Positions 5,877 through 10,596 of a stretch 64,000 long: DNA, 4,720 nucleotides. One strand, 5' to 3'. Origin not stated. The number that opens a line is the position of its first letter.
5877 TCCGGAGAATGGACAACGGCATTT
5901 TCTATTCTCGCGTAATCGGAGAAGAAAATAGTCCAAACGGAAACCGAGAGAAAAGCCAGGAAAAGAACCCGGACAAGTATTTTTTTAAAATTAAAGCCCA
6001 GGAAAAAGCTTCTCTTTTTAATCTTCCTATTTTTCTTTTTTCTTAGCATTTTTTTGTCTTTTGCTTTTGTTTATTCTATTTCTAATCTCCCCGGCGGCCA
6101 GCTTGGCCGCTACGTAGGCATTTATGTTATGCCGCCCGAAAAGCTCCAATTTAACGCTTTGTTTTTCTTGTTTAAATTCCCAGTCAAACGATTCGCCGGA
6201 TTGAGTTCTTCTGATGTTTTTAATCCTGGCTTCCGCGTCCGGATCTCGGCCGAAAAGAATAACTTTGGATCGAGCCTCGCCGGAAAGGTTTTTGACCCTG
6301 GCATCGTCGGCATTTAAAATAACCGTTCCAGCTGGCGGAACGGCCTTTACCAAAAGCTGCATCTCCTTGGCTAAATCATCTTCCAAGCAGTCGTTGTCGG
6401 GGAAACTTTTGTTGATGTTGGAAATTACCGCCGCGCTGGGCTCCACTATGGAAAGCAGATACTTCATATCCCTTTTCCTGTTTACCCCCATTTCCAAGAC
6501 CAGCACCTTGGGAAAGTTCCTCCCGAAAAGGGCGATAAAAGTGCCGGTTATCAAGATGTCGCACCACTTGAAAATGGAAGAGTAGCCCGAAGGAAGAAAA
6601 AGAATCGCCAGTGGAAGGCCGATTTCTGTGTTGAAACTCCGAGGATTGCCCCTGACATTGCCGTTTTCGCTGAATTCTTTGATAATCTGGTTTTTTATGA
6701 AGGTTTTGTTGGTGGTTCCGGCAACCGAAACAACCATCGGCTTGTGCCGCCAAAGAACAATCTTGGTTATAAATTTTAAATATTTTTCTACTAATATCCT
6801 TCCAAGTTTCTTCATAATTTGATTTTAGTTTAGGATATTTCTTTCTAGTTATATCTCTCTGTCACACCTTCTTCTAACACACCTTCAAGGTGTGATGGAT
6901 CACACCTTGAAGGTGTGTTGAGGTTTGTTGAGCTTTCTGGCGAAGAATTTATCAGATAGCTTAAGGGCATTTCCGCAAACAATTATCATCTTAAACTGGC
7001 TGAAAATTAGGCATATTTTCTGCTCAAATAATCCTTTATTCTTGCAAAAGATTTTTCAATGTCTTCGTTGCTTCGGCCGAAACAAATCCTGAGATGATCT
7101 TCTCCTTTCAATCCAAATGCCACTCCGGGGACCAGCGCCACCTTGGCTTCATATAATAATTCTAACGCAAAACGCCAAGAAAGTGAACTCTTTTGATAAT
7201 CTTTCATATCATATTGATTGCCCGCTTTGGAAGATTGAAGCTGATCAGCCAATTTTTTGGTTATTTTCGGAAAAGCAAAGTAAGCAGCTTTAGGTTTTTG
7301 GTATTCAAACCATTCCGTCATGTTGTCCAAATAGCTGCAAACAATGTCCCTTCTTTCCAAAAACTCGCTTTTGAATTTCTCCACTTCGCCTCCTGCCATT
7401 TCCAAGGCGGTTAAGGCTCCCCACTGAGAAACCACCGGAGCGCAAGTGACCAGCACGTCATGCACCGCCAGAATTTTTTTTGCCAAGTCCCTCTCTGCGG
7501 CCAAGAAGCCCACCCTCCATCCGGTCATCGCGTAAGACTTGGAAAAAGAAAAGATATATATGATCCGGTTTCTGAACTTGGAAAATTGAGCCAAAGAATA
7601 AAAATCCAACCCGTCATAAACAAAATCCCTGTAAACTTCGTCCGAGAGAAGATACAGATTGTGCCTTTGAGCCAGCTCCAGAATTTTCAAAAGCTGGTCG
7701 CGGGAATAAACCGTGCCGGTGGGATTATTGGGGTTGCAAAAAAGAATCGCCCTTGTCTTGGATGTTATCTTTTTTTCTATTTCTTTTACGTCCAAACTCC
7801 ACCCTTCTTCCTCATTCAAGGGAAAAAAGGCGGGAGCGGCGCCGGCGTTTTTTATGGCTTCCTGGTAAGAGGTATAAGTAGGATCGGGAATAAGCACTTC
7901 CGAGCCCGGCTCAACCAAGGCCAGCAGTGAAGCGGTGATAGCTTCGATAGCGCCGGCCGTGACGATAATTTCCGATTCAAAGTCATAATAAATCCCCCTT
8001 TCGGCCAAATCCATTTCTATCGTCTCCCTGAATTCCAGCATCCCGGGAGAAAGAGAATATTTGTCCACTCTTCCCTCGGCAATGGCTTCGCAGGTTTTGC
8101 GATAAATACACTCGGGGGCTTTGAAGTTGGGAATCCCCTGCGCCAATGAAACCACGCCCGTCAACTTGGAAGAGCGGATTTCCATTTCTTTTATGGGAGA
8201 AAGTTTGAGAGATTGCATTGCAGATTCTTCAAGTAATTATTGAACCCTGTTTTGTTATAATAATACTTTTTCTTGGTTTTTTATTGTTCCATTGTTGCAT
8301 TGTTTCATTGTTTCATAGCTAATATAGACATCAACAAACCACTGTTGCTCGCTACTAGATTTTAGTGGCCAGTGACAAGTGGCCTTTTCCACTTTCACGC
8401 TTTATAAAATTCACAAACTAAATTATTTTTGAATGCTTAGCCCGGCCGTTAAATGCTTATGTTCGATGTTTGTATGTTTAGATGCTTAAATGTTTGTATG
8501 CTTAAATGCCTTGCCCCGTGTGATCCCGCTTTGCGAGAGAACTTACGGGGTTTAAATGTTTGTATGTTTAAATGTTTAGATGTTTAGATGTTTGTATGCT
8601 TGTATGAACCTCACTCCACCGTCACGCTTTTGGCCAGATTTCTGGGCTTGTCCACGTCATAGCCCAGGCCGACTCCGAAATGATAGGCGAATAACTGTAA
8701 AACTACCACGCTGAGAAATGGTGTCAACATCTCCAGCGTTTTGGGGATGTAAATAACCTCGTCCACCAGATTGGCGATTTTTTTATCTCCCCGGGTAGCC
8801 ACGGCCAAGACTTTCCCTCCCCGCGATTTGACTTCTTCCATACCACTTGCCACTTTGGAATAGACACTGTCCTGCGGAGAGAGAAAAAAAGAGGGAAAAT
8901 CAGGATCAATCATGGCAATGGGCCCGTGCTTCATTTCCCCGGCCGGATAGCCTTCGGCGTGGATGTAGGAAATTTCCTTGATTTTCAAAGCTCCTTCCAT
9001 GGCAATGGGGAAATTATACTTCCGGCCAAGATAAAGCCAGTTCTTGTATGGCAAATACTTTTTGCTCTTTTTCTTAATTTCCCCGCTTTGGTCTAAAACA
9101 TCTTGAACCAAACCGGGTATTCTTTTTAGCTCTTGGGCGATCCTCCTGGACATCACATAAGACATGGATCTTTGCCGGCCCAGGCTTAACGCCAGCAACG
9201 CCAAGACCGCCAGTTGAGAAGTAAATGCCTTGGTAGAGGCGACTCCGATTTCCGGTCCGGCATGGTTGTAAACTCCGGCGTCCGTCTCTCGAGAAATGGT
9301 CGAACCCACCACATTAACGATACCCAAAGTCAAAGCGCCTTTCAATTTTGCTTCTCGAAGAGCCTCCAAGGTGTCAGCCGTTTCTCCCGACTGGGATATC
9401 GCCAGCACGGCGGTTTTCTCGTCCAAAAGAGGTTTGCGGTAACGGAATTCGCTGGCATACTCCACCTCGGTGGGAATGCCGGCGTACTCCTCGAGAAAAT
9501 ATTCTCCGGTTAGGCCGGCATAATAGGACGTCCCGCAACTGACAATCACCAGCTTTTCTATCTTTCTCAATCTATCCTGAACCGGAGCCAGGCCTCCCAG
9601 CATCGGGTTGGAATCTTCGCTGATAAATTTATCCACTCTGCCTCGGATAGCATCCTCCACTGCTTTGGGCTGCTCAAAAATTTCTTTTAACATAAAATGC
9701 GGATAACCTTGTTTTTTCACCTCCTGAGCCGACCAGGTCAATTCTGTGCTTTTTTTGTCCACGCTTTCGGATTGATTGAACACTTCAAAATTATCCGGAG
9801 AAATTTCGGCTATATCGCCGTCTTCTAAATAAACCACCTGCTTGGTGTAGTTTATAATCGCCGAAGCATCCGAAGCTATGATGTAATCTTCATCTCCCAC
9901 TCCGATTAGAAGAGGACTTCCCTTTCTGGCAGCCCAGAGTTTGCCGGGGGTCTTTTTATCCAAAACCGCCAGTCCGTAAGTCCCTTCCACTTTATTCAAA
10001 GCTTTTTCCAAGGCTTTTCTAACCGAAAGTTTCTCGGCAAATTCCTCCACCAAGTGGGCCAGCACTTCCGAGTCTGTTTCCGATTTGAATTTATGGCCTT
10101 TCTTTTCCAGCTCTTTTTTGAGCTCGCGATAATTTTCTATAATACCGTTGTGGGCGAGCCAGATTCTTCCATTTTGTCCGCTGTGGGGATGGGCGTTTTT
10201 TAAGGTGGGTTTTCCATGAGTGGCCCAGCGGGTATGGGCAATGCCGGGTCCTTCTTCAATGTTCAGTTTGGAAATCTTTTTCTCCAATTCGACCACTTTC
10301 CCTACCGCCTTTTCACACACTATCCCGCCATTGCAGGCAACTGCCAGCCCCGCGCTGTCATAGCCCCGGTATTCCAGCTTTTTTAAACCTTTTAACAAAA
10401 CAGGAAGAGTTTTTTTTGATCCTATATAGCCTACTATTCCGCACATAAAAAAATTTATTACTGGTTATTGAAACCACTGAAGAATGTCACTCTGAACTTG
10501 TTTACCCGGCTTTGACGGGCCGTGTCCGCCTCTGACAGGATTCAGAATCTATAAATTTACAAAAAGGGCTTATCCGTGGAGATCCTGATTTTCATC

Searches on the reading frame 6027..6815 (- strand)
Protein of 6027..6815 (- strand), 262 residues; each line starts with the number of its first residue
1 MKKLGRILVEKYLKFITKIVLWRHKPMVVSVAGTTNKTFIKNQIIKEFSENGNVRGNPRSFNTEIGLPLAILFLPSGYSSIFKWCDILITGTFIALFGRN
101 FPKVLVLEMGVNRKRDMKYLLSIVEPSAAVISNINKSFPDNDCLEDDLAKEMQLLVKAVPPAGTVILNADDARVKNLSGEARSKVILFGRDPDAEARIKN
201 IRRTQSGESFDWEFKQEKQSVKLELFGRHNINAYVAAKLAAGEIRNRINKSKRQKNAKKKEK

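Call 23: search_protein_families(library=pfam, proteins=[window:6027-6815:-], max_evalue=0.000001)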
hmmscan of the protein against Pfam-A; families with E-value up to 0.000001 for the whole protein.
window:6027-6815:- (262 aa): 1 family
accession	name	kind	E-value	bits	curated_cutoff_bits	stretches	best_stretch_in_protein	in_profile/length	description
PF08245.18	Mur_ligase_M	-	4.8e-19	69.5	24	1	101-239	56-198/200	Mur ligase middle domain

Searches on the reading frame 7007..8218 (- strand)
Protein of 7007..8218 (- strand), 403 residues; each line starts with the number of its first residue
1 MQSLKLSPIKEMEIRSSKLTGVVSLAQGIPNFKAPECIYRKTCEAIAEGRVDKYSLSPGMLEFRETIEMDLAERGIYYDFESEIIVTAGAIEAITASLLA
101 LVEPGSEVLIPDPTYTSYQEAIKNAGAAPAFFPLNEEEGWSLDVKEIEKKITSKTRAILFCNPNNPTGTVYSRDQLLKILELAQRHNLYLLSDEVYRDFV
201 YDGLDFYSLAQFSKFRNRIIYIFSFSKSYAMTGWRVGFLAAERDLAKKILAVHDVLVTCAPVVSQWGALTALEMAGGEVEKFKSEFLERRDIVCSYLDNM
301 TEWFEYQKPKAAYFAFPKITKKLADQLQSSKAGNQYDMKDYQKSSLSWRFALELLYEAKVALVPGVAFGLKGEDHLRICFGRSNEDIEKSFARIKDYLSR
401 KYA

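Call 23: search_protein_families(library=pfam, proteins=[window:7007-8218:-], max_evalue=0.000001)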
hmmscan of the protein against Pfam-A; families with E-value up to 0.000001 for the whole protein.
window:7007-8218:- (403 aa): 3 families
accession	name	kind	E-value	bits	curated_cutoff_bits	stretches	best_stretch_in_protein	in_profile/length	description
PF00155.27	Aminotran_1_2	-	3.1e-66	224.5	19.7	1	21-394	2-361/361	Aminotransferase class I and II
PF01041.23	DegT_DnrJ_EryC1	-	8.1e-12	45.5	19.8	1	84-193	42-145/360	DegT/DnrJ/EryC1/StrS aminotransferase family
PF00266.25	Aminotran_5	-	1.6e-07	31.1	21.5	1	79-194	59-176/371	Aminotransferase class-V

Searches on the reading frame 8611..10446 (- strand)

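Call 23: search_protein_families(library=pfam, proteins=[window:8611-10446:-], max_evalue=0.000001)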
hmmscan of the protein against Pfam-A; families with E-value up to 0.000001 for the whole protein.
window:8611-10446:- (611 aa): 3 families
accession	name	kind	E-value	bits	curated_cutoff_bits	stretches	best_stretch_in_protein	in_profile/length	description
PF01380.27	SIS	-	1.1e-55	187.4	25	2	293-420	2-130/131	SIS domain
PF13522.11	GATase_6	-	7.1e-23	81.5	27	1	63-192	8-129/130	Glutamine amidotransferase domain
PF13537.11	GATase_7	-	2.6e-19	69.9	25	1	84-198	12-122/123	Glutamine amidotransferase domain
